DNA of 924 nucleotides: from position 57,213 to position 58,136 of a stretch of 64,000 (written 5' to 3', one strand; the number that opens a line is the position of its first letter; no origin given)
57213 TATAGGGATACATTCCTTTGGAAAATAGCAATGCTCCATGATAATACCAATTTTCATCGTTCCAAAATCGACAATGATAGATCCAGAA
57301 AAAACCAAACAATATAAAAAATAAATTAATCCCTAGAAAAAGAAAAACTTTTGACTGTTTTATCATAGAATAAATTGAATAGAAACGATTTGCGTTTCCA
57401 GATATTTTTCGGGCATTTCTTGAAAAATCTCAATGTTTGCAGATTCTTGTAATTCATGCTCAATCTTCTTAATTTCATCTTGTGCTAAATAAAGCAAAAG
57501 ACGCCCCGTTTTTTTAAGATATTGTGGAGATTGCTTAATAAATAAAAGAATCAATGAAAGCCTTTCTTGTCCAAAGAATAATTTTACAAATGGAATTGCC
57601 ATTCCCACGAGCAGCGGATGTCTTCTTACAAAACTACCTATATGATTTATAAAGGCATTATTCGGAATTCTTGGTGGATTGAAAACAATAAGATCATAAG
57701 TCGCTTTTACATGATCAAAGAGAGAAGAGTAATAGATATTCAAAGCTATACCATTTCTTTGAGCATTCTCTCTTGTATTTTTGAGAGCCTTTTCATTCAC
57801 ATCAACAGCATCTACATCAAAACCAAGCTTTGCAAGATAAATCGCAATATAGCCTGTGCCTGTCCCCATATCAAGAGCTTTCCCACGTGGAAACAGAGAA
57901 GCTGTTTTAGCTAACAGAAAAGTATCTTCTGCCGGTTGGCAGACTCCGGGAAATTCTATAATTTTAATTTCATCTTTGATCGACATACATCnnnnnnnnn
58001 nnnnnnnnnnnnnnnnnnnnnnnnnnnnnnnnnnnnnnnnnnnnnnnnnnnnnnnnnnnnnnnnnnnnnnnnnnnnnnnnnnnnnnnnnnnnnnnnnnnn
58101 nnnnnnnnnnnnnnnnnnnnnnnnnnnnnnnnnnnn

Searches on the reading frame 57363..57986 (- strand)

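Call 18: search_protein_families(library=pfam, proteins=[window:57363-57986:-], max_evalue=0.001)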
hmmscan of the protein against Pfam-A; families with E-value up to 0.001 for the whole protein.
window:57363-57986:- (207 aa): 9 families
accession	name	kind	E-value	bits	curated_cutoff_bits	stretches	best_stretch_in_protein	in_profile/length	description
PF05175.20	MTS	-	1.5e-17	64.2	23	1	25-105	23-107/170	Methyltransferase small domain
PF06325.19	PrmA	-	3.8e-09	36.9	22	1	35-103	163-233/296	Ribosomal protein L11 methyltransferase (PrmA)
PF03848.20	TehB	-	6.2e-09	36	20.4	1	32-100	29-99/193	Tellurite resistance protein TehB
PF13847.12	Methyltransf_31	-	9.5e-09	35.5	27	1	36-164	6-108/145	Methyltransferase domain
PF13649.12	Methyltransf_25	-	1.8e-08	35.4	27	1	38-102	2-70/97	Methyltransferase domain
PF08241.18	Methyltransf_11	-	2.1e-06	28.7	21.2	1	38-87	1-49/95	Methyltransferase domain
PF13489.12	Methyltransf_23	-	6.3e-06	26.5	27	1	31-102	20-87/164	Methyltransferase domain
PF08242.18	Methyltransf_12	-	8.1e-06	26.9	30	1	38-102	1-71/98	Methyltransferase domain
PF12847.13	Methyltransf_18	-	0.00063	20.2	27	0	26-84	6-67/151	Methyltransferase domain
